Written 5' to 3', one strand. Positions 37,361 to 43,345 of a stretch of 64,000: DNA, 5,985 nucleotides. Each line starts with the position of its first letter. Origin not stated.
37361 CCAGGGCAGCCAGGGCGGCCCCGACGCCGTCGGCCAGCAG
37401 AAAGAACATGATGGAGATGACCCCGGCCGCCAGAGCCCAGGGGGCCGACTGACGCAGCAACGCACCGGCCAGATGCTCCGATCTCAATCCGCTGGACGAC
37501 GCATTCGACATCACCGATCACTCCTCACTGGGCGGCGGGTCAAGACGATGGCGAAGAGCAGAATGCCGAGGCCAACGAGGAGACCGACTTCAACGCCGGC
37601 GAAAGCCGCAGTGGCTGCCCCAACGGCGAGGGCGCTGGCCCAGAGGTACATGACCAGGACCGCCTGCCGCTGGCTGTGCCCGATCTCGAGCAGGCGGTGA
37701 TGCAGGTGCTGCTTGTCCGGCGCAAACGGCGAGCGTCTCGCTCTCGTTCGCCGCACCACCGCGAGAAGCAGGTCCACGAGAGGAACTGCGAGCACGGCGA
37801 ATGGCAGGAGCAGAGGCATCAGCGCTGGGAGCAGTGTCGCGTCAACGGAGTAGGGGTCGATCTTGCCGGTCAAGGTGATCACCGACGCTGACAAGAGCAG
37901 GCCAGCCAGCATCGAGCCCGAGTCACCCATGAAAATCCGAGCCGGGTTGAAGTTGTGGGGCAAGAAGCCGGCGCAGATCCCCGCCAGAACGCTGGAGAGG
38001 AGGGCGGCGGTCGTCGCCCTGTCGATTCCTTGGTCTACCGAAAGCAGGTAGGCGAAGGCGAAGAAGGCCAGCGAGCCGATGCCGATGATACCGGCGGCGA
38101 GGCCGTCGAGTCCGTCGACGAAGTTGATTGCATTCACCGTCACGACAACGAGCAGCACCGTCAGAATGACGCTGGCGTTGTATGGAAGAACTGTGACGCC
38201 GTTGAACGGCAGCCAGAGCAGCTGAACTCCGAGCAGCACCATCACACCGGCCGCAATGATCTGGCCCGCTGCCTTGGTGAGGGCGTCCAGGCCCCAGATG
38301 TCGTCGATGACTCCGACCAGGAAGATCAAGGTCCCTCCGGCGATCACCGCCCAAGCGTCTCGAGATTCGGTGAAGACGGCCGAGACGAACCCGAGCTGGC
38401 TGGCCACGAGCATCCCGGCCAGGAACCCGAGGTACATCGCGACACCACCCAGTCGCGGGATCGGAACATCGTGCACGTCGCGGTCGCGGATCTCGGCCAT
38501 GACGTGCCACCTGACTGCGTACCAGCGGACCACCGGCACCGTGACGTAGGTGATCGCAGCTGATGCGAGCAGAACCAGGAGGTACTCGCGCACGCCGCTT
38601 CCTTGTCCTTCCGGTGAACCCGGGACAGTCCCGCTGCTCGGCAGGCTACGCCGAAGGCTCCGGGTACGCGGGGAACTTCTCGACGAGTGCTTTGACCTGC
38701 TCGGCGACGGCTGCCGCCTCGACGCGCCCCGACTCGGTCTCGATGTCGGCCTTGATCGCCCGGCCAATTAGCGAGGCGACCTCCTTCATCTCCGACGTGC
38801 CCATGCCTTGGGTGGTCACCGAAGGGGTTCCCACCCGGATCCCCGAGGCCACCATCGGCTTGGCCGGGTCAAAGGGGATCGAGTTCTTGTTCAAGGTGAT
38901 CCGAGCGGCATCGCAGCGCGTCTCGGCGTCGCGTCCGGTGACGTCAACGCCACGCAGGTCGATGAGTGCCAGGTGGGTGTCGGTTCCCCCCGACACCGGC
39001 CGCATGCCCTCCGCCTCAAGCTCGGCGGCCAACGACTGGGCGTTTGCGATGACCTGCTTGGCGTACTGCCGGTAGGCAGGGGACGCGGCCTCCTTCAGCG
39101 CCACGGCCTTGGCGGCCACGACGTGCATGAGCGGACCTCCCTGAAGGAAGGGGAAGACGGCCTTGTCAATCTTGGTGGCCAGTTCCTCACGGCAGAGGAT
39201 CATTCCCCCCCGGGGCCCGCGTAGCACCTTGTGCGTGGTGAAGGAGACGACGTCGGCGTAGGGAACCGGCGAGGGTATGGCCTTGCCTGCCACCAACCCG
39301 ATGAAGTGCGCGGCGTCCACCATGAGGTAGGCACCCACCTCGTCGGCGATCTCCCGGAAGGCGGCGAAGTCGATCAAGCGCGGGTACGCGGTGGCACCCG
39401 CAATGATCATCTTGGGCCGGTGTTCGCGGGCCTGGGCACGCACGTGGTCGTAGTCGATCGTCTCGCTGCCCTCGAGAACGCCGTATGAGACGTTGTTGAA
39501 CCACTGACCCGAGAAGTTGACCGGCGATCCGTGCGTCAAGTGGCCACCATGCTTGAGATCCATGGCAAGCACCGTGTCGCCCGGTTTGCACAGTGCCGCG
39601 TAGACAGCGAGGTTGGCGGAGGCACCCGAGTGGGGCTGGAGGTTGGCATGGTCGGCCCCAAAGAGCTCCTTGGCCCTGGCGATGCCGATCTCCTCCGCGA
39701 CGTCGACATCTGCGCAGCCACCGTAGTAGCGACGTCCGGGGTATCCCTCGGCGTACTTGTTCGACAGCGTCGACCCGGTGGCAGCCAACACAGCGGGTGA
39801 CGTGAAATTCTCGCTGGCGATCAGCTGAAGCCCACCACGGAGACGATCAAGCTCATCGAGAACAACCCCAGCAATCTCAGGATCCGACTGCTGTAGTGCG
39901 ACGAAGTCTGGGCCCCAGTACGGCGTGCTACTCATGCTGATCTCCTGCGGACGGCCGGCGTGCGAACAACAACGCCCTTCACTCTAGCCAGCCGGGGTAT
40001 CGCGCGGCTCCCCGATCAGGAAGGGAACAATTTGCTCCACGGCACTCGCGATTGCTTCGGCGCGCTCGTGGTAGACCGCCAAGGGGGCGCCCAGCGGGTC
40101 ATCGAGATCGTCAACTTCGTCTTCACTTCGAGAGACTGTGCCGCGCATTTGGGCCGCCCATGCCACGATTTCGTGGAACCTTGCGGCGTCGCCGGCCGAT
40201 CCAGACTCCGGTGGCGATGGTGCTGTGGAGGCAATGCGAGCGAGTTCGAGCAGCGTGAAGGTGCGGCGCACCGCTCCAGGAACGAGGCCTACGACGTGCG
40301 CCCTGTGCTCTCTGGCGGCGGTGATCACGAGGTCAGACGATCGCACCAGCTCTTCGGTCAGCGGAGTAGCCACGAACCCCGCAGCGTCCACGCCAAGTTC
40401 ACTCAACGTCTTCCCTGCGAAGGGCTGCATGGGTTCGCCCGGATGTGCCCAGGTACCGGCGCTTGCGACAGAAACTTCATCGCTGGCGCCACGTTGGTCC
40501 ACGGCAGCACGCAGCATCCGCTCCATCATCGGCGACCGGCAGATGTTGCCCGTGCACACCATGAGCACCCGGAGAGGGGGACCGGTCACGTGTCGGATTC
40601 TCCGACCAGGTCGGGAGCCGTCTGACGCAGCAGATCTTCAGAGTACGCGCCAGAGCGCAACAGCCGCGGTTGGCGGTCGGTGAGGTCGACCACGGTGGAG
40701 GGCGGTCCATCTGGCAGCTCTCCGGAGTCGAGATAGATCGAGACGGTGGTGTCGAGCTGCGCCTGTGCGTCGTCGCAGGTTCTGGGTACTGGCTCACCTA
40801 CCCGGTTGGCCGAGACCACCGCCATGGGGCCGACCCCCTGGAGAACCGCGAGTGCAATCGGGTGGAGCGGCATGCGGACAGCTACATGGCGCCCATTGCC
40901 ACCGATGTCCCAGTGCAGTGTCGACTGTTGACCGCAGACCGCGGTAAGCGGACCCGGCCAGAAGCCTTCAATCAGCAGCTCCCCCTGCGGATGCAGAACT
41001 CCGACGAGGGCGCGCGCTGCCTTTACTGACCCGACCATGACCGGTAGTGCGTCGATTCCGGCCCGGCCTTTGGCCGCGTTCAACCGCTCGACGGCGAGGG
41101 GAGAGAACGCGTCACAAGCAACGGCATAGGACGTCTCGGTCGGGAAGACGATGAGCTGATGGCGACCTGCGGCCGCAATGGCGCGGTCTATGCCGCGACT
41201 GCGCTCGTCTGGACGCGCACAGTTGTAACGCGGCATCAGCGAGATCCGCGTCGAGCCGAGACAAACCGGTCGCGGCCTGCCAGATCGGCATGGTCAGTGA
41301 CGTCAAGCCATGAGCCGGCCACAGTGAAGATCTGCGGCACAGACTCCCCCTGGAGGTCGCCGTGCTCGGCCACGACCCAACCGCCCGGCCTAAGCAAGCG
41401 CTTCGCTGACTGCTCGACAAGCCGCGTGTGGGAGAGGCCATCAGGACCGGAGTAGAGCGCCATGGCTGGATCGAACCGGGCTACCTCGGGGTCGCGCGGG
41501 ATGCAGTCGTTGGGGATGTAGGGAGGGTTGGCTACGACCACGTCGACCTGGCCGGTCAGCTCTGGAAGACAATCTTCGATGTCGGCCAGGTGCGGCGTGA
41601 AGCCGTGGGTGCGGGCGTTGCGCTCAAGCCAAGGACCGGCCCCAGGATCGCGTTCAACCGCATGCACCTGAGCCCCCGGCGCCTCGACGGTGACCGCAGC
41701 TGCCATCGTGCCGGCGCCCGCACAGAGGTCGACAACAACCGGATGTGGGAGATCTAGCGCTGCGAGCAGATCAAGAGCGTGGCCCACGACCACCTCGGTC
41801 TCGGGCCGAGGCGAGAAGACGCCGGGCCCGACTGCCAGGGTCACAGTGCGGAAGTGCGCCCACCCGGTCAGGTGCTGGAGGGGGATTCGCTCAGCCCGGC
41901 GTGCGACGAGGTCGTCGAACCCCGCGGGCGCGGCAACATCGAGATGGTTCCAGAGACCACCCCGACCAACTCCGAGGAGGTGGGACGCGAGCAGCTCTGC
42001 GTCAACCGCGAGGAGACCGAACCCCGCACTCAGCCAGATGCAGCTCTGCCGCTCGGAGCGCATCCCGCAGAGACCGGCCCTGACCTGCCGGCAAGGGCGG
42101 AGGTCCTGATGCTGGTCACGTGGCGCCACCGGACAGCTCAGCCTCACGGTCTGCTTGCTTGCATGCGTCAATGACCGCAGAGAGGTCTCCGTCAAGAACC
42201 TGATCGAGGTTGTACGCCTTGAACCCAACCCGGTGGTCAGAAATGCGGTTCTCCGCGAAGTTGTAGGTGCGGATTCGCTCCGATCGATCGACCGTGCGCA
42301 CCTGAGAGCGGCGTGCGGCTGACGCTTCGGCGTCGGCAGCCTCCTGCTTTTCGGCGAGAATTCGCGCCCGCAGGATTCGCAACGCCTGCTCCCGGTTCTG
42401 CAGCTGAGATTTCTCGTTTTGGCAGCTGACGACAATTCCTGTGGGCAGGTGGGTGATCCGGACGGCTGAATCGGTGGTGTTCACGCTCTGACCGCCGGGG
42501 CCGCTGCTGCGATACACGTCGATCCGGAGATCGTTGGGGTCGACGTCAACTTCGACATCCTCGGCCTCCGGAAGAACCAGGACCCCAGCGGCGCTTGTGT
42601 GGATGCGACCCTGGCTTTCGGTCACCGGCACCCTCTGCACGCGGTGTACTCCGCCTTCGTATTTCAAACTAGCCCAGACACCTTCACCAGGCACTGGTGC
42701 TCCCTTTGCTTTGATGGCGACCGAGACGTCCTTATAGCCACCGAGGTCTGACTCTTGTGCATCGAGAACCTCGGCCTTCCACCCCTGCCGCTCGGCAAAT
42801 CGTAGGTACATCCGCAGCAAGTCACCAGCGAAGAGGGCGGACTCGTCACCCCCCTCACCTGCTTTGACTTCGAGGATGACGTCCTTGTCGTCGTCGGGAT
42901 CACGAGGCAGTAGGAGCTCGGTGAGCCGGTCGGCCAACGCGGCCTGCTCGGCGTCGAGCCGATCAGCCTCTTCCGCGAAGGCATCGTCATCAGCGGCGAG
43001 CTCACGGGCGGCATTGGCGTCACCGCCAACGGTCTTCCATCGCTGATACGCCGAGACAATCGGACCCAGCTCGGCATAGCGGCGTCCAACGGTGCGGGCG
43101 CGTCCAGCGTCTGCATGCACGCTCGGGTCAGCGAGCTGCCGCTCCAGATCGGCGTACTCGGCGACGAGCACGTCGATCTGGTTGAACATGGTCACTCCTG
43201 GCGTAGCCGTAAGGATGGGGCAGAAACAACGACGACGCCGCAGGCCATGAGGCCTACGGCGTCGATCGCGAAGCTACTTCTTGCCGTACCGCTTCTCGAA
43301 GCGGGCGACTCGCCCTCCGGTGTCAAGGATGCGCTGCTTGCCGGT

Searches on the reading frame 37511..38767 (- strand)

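Call 45: search_protein_families(library=pfam, proteins=[window:37511-38767:-], max_evalue=0.00001)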
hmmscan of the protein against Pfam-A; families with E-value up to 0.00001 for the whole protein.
window:37511-38767:- (418 aa): 1 family
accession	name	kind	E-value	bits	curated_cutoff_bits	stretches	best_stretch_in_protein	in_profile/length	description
PF00953.26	Glycos_transf_4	-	3.1e-35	122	27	1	139-299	2-159/160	Glycosyl transferase family 4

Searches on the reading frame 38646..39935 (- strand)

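Call 45: search_protein_families(library=pfam, proteins=[window:38646-39935:-], max_evalue=0.00001)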
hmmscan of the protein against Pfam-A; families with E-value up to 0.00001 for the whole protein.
window:38646-39935:- (429 aa): 3 families
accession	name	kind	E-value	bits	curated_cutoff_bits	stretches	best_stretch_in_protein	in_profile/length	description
PF00464.25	SHMT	-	2.4e-155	517.5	27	1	14-390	1-399/399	Serine hydroxymethyltransferase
PF01212.27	Beta_elim_lyase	-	1.9e-10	41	27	1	86-349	39-273/288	Beta-eliminating lyase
PF00155.27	Aminotran_1_2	-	7.2e-09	35.7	19.7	1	91-314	54-298/361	Aminotransferase class I and II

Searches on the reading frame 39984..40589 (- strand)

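Call 45: search_protein_families(library=pfam, proteins=[window:39984-40589:-], max_evalue=0.00001)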
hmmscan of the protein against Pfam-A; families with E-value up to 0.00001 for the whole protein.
window:39984-40589:- (201 aa): 1 family
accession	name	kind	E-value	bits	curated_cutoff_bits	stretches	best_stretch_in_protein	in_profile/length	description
PF01451.26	LMWPc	-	4.7e-22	79.2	23.2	1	8-117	1-111/144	Low molecular weight phosphotyrosine protein phosphatase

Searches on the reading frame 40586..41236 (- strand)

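Call 45: search_protein_families(library=pfam, proteins=[window:40586-41236:-], max_evalue=0.00001)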
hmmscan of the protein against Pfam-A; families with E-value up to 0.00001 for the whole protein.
window:40586-41236:- (216 aa): 1 family
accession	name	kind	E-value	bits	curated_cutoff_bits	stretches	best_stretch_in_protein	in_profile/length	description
PF01300.24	Sua5_yciO_yrdC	-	4e-43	147.4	25.1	1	27-196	7-178/178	Telomere recombination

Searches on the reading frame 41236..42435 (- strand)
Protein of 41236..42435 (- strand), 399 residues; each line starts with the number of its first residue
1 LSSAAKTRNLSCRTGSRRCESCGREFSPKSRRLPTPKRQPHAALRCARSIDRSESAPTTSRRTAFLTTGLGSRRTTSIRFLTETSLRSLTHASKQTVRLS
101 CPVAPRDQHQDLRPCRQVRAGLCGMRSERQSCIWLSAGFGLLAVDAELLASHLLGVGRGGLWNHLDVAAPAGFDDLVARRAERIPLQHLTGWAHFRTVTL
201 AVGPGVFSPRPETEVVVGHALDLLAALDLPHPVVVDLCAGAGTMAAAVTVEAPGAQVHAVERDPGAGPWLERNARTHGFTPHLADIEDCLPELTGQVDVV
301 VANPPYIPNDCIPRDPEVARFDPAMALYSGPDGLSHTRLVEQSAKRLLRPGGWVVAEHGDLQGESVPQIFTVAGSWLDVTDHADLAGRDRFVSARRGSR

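Call 45: search_protein_families(library=pfam, proteins=[window:41236-42435:-], max_evalue=0.00001)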
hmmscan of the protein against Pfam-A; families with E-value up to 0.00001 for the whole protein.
window:41236-42435:- (399 aa): 3 families
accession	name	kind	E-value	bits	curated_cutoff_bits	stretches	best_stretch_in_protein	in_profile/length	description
PF05175.20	MTS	-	3.7e-09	36.9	23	1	199-306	3-108/170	Methyltransferase small domain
PF17827.6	PrmC_N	-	9.3e-09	36.2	23.4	1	143-191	19-71/71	PrmC N-terminal domain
PF03602.21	Cons_hypoth95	-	6.1e-06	26.5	24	0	208-312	20-129/182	Conserved hypothetical protein 95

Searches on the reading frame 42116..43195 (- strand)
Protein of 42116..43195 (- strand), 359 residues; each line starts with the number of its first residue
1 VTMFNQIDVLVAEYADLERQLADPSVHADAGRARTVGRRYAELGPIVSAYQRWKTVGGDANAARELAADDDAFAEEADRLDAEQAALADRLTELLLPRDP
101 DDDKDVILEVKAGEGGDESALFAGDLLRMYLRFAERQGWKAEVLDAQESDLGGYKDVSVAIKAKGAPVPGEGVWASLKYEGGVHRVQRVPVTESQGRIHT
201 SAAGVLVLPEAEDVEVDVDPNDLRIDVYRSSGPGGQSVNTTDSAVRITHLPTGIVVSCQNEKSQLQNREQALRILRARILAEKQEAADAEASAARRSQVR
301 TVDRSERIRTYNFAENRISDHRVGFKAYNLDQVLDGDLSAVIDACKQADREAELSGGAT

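Call 45: search_protein_families(library=pfam, proteins=[window:42116-43195:-], max_evalue=0.00001)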
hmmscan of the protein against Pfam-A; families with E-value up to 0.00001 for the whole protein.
window:42116-43195:- (359 aa): 2 families
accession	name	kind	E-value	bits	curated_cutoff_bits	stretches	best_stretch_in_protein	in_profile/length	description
PF03462.23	PCRF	-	4.4e-64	216.3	24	1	12-205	3-194/194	PCRF domain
PF00472.26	RF-1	-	2.4e-42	144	35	1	213-322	2-116/116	RF-1 domain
